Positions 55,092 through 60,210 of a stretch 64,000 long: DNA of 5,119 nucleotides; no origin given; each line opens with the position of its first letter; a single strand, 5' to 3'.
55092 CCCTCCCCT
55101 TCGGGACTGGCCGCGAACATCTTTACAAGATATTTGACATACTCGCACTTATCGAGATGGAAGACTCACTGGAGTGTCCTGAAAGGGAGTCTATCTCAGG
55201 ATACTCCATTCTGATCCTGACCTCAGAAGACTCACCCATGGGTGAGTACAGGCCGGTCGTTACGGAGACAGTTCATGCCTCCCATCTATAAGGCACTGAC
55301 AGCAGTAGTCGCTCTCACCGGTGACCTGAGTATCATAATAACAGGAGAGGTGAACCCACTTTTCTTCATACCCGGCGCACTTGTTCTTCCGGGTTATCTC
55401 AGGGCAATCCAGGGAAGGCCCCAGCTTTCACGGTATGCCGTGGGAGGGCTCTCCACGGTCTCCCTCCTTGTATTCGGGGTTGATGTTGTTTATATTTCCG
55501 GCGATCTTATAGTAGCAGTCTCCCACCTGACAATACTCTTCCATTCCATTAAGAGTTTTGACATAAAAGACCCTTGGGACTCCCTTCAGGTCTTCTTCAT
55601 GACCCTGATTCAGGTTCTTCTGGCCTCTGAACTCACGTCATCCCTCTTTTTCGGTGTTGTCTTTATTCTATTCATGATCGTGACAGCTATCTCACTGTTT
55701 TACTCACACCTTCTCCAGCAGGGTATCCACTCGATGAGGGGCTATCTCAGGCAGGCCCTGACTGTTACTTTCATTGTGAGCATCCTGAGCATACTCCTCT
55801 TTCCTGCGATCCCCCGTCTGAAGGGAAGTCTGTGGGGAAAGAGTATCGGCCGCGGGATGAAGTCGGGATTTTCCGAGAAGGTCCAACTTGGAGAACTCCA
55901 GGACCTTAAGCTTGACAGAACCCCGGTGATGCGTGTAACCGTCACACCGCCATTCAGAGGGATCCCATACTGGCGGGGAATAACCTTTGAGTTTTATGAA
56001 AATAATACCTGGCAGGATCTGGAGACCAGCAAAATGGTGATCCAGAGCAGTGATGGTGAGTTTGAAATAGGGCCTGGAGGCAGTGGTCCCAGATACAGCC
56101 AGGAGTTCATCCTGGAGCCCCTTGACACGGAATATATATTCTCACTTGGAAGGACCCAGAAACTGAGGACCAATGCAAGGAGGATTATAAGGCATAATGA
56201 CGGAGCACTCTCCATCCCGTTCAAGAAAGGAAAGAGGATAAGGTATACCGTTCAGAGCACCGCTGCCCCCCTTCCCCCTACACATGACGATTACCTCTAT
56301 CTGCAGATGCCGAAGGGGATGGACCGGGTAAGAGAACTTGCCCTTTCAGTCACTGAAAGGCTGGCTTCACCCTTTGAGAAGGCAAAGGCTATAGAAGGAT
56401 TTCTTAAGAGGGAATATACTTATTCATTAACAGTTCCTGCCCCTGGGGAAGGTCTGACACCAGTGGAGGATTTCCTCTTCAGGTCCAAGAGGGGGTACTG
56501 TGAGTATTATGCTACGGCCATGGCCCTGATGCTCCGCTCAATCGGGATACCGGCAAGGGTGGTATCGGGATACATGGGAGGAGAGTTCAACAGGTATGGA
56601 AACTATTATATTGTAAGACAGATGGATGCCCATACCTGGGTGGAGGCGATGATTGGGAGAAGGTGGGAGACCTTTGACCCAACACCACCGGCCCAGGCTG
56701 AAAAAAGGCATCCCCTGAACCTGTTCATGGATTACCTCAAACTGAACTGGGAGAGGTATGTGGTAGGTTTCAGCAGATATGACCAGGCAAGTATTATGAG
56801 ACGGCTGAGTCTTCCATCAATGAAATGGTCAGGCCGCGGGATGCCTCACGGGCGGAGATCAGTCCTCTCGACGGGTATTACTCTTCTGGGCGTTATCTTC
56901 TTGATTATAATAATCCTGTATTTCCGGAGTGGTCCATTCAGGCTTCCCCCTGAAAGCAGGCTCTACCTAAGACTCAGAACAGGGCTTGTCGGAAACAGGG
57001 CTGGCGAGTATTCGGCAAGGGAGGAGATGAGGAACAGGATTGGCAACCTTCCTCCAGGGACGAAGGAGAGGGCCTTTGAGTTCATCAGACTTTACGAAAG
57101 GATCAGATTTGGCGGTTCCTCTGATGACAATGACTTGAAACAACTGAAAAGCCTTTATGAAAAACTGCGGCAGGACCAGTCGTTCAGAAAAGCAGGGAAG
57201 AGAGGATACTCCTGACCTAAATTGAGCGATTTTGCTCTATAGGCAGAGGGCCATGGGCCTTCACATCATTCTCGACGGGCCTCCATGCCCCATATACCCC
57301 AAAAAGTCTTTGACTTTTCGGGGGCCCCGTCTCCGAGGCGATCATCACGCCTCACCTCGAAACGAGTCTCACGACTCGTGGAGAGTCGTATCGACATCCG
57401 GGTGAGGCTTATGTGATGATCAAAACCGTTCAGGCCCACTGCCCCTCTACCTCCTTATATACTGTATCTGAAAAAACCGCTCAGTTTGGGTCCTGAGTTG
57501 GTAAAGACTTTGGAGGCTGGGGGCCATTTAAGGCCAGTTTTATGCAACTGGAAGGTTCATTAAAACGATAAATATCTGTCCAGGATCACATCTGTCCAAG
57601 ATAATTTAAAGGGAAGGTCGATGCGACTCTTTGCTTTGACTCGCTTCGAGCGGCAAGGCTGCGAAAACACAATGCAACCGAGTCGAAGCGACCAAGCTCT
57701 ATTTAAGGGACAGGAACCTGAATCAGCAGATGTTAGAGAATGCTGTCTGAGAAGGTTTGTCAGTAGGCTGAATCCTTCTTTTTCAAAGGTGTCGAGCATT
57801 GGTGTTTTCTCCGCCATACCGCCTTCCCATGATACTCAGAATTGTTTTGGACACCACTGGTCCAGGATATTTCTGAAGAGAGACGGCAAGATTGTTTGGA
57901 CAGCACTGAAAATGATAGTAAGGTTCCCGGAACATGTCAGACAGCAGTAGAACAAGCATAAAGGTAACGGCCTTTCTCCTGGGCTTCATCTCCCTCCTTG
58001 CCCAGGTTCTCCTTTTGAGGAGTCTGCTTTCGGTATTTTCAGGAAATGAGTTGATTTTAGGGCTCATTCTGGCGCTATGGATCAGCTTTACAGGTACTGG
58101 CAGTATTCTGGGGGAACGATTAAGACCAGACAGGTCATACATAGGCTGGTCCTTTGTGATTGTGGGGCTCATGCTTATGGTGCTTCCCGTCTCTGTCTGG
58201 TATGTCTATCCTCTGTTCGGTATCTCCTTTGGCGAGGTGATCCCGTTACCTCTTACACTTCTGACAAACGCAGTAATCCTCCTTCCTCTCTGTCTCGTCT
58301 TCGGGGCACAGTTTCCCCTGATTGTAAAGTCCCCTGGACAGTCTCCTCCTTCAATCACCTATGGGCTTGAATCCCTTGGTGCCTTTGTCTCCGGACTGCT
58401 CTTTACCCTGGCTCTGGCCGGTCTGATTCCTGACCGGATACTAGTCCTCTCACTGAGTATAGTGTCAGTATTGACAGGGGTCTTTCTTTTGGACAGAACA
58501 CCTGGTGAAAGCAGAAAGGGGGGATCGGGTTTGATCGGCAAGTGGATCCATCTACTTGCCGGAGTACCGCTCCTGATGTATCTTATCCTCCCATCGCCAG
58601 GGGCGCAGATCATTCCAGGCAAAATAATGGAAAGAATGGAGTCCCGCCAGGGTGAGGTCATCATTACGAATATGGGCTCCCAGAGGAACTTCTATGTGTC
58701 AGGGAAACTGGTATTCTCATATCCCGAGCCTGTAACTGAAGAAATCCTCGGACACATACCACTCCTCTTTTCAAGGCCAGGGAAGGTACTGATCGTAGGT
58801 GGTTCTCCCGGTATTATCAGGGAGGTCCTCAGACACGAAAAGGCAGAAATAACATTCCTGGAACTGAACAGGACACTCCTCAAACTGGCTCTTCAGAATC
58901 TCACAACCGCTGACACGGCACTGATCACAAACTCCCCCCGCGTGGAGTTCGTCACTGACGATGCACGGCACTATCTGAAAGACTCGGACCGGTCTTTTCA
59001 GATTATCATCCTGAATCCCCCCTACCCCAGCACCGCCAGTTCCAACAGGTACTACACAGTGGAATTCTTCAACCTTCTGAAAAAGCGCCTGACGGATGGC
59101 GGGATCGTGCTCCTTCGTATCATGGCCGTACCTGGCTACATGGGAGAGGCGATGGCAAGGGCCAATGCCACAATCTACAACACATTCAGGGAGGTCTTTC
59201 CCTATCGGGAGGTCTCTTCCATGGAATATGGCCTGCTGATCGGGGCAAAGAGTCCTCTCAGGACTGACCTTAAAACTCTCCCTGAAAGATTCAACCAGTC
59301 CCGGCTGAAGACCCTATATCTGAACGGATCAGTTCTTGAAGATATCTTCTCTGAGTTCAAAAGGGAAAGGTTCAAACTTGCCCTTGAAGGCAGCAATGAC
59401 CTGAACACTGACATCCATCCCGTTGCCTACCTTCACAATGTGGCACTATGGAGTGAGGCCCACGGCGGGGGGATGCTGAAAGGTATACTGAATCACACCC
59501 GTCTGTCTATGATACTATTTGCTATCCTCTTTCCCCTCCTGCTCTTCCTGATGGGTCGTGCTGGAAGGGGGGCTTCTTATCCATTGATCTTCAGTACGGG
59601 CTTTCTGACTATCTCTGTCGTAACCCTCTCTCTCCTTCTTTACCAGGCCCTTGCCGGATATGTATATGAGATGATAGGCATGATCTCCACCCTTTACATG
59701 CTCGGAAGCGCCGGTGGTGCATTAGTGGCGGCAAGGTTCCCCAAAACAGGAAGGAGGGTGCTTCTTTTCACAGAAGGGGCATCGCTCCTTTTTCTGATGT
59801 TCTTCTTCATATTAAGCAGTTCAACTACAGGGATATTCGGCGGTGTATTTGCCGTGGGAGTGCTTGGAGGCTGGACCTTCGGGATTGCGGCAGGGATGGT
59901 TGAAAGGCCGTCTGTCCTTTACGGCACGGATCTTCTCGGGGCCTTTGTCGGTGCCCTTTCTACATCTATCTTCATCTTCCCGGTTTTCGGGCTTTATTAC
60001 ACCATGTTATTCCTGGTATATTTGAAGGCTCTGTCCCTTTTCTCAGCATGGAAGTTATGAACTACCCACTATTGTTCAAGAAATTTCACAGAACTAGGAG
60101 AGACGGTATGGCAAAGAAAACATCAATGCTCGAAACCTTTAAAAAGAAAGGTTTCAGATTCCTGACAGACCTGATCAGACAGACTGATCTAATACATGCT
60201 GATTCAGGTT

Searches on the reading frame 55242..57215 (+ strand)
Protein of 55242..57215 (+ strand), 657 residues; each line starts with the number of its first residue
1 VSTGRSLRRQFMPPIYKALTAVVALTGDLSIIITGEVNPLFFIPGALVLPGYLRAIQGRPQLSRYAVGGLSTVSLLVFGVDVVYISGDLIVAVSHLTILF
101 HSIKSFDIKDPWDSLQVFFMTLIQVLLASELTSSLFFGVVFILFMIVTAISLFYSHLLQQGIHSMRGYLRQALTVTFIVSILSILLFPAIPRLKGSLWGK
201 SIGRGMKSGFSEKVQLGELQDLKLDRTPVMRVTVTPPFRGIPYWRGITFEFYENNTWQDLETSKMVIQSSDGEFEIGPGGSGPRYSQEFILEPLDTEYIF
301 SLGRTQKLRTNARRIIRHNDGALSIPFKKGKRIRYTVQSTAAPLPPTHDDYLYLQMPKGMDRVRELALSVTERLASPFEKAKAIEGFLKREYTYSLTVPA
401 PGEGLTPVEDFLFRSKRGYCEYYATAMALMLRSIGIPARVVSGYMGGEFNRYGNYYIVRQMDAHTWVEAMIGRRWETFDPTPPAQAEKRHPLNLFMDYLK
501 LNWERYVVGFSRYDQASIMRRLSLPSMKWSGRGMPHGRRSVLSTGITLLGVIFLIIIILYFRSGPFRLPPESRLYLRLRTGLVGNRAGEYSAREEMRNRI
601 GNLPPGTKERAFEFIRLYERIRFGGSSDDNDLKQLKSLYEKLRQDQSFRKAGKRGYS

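Call 33: search_protein_families(library=pfam, max_evalue=0.00001, proteins=[window:55242-57215:+])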
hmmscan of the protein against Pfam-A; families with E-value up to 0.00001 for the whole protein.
window:55242-57215:+ (657 aa): 2 families
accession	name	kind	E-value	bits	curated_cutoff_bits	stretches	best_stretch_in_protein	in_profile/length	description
PF11992.13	TgpA_N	-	5.9e-37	127.9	30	1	36-343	20-330/333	TgpA N-terminal domain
PF01841.26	Transglut_core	-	3.3e-26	92.1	23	1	365-480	2-108/108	Transglutaminase-like superfamily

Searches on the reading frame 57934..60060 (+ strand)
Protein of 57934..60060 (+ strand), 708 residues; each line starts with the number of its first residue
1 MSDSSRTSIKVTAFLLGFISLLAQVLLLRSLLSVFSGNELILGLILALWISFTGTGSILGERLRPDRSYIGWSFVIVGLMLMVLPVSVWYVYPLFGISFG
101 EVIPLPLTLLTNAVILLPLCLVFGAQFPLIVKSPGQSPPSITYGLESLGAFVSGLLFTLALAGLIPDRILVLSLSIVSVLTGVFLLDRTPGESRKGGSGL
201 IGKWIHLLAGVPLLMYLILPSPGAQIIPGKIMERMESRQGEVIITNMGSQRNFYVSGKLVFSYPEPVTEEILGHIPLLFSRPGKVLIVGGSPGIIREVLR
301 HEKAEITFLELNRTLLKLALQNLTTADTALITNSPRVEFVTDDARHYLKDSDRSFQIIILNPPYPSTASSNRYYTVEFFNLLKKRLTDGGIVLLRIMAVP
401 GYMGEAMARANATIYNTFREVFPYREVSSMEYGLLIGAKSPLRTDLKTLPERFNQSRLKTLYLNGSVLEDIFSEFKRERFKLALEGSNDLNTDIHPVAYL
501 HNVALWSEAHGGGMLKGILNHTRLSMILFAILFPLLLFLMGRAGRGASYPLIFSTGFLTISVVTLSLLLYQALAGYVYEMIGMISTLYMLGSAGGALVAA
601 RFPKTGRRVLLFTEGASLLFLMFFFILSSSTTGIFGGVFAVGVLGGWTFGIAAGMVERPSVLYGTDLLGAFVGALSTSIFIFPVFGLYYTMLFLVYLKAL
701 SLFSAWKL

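Call 33: search_protein_families(library=pfam, max_evalue=0.00001, proteins=[window:57934-60060:+])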
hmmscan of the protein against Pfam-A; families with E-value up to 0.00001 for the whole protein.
window:57934-60060:+ (708 aa): 1 family
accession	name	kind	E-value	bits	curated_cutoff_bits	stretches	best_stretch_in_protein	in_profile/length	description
PF01564.23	Spermine_synth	-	3.3e-17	63.1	22.9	1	267-419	3-154/186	Spermine/spermidine synthase domain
